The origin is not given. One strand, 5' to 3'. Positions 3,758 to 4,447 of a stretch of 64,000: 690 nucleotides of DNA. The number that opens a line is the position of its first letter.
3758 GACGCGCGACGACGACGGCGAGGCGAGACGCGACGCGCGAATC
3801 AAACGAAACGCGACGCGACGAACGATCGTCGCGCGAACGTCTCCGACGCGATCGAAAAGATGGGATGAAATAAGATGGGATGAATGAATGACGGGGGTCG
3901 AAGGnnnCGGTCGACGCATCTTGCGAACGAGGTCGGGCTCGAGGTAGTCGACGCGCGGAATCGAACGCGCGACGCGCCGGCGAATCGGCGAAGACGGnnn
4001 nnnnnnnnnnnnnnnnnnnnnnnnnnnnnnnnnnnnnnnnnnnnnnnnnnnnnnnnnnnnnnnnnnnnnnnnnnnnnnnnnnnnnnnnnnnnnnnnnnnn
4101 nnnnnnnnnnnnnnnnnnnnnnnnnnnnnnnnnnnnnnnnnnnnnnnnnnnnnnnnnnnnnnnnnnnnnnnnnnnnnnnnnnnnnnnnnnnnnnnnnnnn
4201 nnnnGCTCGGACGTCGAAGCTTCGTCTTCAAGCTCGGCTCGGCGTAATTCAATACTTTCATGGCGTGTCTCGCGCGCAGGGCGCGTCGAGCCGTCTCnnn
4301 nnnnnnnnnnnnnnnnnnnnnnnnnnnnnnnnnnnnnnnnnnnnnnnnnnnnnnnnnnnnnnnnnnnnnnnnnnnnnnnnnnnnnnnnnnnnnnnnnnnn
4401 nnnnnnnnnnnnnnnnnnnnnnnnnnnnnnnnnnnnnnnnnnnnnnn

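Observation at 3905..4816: Shugoshin homolog with a duplicated C-terminal SGO basic motif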

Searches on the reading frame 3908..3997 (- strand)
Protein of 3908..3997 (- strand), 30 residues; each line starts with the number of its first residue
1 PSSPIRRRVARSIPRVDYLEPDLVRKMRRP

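Call 6: search_protein_families(library=pfam, max_evalue=10, proteins=[window:3908-3997:-])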
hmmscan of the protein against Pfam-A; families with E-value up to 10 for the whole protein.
seq(30 aa): 0 families

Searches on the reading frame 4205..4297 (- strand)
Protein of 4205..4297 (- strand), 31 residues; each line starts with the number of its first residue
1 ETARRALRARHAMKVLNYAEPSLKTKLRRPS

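Call 21: search_protein_representatives(alignment_id=A2)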
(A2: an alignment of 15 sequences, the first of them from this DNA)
Query: 15 sequences, 31 profile positions. Proteins with E-value up to 0.001 (for the whole library): 176; up to 1e-10: 8; up to 1e-30: 0. The best 150 are listed.
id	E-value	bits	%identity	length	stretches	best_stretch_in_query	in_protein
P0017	1.4e-27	111.0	-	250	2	1-30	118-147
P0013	7.3e-25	102.3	-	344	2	1-30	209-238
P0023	2.0e-23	97.7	-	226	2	1-30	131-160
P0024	5.2e-20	86.8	-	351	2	1-30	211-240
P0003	1.2e-19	85.6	-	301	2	1-30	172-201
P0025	1.5e-18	82.1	-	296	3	4-30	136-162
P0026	5.1e-17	77.2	-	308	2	4-29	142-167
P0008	9.8e-11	57.1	-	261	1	1-30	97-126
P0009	1.3e-10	56.8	-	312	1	1-30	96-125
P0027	1.5e-10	56.5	-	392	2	2-30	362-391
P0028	3.3e-08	49.0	-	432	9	19-30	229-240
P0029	1.0e-07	47.4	-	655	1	4-30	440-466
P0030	1.8e-07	46.7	-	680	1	6-30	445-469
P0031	4.2e-07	45.5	-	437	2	7-30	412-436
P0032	4.5e-07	45.4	-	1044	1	3-30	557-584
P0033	5.5e-07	45.1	-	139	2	11-30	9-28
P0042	3.8e-06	42.4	-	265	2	2-30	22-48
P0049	5.4e-06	41.9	-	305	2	6-29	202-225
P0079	1.9e-05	40.2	-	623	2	8-28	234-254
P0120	5.8e-05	38.6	-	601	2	2-30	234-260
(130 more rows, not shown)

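Call 26: list_cluster_members(proteins=[P0027, P0031, P0033, P0042, P0049, P0079, P0120, P0024, P0026, P0021])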
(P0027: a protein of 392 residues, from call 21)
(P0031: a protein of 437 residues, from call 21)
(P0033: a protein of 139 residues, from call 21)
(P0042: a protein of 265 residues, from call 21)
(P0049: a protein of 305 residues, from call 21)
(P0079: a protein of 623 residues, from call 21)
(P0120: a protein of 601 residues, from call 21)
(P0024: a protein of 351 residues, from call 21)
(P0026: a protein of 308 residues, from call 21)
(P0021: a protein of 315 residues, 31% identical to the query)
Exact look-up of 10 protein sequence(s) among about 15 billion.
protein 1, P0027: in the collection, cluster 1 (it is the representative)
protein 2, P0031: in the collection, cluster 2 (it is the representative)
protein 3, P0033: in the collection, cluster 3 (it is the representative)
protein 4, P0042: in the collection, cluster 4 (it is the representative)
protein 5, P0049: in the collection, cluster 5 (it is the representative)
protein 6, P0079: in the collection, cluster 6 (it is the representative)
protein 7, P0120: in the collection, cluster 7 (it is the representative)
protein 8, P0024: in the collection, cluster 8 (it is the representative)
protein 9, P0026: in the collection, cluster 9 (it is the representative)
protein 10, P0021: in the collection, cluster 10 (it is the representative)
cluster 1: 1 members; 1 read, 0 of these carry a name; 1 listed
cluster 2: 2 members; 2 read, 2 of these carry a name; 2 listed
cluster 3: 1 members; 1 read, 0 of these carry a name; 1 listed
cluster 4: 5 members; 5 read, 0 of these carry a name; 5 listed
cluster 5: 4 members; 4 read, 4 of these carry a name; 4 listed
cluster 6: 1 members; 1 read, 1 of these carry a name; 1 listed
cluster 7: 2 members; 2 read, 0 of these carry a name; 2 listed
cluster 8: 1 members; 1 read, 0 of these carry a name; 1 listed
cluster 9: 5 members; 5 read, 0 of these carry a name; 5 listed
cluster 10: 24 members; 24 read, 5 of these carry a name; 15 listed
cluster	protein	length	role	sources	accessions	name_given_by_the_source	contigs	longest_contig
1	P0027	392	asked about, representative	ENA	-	-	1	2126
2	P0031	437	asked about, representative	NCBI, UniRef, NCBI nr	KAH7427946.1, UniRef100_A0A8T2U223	hypothetical protein KP509_10G068500 [Ceratopteris richardii] | Shugoshin C-terminal domain-containing protein n=1 Tax=Ceratopteris richardii TaxID=49495 ...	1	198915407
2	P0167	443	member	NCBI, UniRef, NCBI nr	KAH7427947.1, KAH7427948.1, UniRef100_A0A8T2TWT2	hypothetical protein KP509_10G068500 [Ceratopteris richardii] | Shugoshin C-terminal domain-containing protein n=1 Tax=Ceratopteris richardii TaxID=49495 ...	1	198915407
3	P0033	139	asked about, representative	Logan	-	-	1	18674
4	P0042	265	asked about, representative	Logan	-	-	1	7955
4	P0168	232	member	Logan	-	-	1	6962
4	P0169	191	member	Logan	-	-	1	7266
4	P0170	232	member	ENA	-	-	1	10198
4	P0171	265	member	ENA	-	-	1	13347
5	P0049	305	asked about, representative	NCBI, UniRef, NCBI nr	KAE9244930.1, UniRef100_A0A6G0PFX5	hypothetical protein PF004_g5471 [Phytophthora fragariae] | Shugoshin C-terminal domain-containing protein n=1 Tax=Phytophthora fragariae TaxID=53985 ...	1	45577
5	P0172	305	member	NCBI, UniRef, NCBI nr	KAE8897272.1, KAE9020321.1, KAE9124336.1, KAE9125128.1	hypothetical protein PF005_g6485 [Phytophthora fragariae] | Shugoshin C-terminal domain-containing protein n=1 Tax=Phytophthora fragariae TaxID=53985 ... | hypothetical protein PF003_g19062 [Phytophthora fragariae]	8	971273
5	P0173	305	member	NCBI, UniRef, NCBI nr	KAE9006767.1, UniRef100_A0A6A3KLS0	hypothetical protein PR002_g16401 [Phytophthora rubi] | Shugoshin C-terminal domain-containing protein n=1 Tax=Phytophthora rubi TaxID=129364 ...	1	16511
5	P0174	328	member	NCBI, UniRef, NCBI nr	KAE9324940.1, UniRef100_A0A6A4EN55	hypothetical protein PR003_g16605 [Phytophthora rubi] | Shugoshin C-terminal domain-containing protein n=1 Tax=Phytophthora rubi TaxID=129364 ...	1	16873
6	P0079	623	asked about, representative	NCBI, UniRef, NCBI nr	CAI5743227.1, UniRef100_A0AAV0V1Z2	unnamed protein product [Peronospora destructor] | Protein kinase domain-containing protein n=1 Tax=Peronospora destructor TaxID=86335 ...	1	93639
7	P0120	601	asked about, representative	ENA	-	-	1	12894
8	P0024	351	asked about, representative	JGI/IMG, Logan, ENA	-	-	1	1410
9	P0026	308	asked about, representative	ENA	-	-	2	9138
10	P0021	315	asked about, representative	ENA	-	-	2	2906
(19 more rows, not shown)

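Call 29: find_homologous_proteins(query=P0031, max_evalue=0.1)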
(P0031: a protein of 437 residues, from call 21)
Query P0031 (437 aa): 15 proteins with E <= 0.1 among 8000 candidates.
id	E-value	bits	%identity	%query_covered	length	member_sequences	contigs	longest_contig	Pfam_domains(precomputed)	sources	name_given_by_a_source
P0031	3.4e-273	923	100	100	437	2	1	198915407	PF07557.17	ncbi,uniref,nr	ncbi:hypothetical protein KP509_10G068500 [Ceratopteris richardii]|uniref:Shugoshin C-terminal domai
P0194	4.0e-75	271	61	47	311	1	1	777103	PF07557.17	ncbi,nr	ncbi:hypothetical protein L7F22_054892 [Adiantum nelumboides]|nr:hypothetical protein [Adiantum nelu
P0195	7.2e-70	254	57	47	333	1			PF07557.17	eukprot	eukprot:c33722_g1_i1 orf=288-1289(-)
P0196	8.5e-69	251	59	45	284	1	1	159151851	PF07557.17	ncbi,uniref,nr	ncbi:hypothetical protein GOP47_0016371 [Adiantum capillus-veneris]|uniref:Shugoshin C-terminal doma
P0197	5.1e-64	235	57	46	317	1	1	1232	PF07557.17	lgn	-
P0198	9.6e-64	234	51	51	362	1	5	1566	PF07557.17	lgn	-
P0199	1.0e-60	224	59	42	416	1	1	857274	PF07557.17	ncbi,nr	ncbi:hypothetical protein L7F22_055059 [Adiantum nelumboides]|nr:hypothetical protein [Adiantum nelu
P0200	2.0e-35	141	44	47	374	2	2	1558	PF07557.17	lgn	-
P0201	5.7e-35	139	45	35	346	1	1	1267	PF07557.17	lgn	-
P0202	1.0e-32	132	36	51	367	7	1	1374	PF07557.17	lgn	-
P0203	3.3e-31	127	41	45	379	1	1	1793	PF07557.17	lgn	-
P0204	6.1e-29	119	42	45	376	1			PF07557.17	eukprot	eukprot:c18075_g1_i1 orf=41-1171(-)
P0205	5.0e-5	41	32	29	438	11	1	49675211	PF07557.17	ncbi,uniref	ncbi:shugoshin-1-like isoform X1 [Musa acuminata AAA Group]|uniref:shugoshin-1-like isoform X1 n=1 T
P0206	7.3e-4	37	37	26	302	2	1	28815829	PF07557.17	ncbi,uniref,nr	ncbi:SHUGOSHIN 1 [Ricinus communis]|uniref:SHUGOSHIN 1 n=1 Tax=Ricinus communis TaxID=3988 RepID=UPI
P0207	1.5e-3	36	31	29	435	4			-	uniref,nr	uniref:Shugoshin C-terminal domain-containing protein n=1 Tax=Musa acuminata subsp. malaccensis TaxI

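Call 34: find_homologous_proteins(query=P0120, max_evalue=0.1)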
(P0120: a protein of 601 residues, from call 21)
Query P0120 (601 aa): 1 proteins with E <= 0.1 among 8000 candidates.
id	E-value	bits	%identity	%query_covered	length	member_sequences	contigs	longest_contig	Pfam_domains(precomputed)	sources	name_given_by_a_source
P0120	0.0e+0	1310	100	100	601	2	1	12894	PF07557.17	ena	-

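Call 55: search_protein_families(library=pfam, max_evalue=1, proteins=[P0031, P0198, P0202, P0049, P0079, P0027, P0120, P0042, P0206, P0205])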
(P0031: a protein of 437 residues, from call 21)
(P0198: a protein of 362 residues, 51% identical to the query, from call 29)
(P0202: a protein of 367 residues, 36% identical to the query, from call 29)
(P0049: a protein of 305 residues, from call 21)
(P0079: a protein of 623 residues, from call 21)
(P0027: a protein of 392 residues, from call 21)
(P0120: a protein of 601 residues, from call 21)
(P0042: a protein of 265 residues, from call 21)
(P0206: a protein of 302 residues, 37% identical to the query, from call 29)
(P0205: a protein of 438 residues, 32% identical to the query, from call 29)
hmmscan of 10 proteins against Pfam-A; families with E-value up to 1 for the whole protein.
P0031 (437 aa): 1 family
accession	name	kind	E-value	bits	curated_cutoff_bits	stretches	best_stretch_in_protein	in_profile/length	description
PF07557.16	Shugoshin_C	-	1.5e-06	28.3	23.3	2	412-435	2-24/24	Shugoshin C terminus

P0198 (362 aa): 5 families
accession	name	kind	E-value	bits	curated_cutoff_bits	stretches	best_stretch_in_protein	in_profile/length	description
PF07557.16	Shugoshin_C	-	4.6e-13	49.1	23.3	2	335-359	1-24/24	Shugoshin C terminus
PF03500.18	Cellsynth_D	-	0.011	16.4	23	1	119-172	29-86/110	Cellulose synthase subunit D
PF01544.23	CorA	-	0.017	14.9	27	1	44-119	151-225/292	CorA-like Mg2+ transporter protein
PF05478.16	Prominin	-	0.017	13.7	34.3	1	26-152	235-358/799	Prominin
PF17095.10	CAMSAP_CC1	-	0.059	13.7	27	1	48-78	11-41/59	Spectrin-binding region of Ca2+-Calmodulin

P0202 (367 aa): 3 families
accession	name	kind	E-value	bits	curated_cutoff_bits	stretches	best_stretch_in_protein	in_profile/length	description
PF07557.16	Shugoshin_C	-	1.3e-14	54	23.3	2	341-365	1-24/24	Shugoshin C terminus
PF17095.10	CAMSAP_CC1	-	0.0059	16.9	27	1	66-95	17-46/59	Spectrin-binding region of Ca2+-Calmodulin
PF12498.13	bZIP_C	-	0.43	12.1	22.7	1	234-343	28-118/119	Basic leucine-zipper C terminal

P0049 (305 aa): 2 families
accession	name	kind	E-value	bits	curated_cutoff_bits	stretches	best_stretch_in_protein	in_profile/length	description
PF07557.16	Shugoshin_C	-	3.4e-14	52.7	23.3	2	202-225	1-24/24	Shugoshin C terminus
PF03836.20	RasGAP_C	-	0.17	12.4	26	1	11-72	46-106/137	RasGAP C-terminus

P0079 (623 aa): 8 families
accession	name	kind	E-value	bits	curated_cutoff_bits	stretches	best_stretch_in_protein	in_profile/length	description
PF00069.31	Pkinase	-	4.2e-81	272.6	31.7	1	292-550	1-263/263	Protein kinase domain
PF07714.23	PK_Tyr_Ser-Thr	-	5.1e-34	118.2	23.1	1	294-545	3-255/258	Protein tyrosine and serine/threonine kinase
PF07557.16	Shugoshin_C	-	7.2e-12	45.3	23.3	2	166-186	4-24/24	Shugoshin C terminus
PF17667.7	Pkinase_fungal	-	0.00024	20.4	24.1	1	393-468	287-369/387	Fungal protein kinase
PF06293.20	Kdo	-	0.00029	20.8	21.3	1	366-436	94-166/207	Lipopolysaccharide kinase (Kdo/WaaP) family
PF07200.18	Mod_r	-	0.11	12.9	30.1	1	6-48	25-67/146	Modifier of rudimentary (Mod(r)) protein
PF01636.29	APH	-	0.21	11.7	23.2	1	406-436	166-194/239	Phosphotransferase enzyme family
PF06005.17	ZapB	-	0.28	12.1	31.5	1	8-50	12-54/71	Cell division protein ZapB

P0027 (392 aa): 1 family
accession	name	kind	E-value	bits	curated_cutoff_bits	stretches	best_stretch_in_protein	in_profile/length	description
PF07557.16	Shugoshin_C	-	2.9e-09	37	23.3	2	153-176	1-24/24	Shugoshin C terminus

P0120 (601 aa): 1 family
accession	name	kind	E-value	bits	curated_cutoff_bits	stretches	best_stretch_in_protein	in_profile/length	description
PF07557.16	Shugoshin_C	-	5.3e-09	36.1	23.3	2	237-259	2-24/24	Shugoshin C terminus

P0042 (265 aa): 2 families
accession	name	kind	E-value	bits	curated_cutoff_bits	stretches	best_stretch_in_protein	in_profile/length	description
PF07557.16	Shugoshin_C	-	8.1e-10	38.8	23.3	2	236-258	3-24/24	Shugoshin C terminus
PF07267.16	Nucleo_P87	-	0.046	13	25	1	21-130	318-428/650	Nucleopolyhedrovirus capsid protein P87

P0206 (302 aa): 3 families
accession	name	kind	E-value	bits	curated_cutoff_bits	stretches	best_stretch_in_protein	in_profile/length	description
PF07557.16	Shugoshin_C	-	1.9e-06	28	23.3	1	276-300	1-24/24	Shugoshin C terminus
PF16601.10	NPF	-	0.0036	18.3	27.6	1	206-258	64-115/187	Rabosyn-5 repeating NPF sequence-motif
PF18615.6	SMYLE_N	-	0.045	14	25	1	172-274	72-171/256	Short myomegalin-like EB1 binding proteins, N-terminal domain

P0205 (438 aa): 1 family
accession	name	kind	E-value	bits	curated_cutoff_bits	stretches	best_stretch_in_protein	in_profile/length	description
PF07557.16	Shugoshin_C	-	2.7e-07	30.7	23.3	1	412-436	1-24/24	Shugoshin C terminus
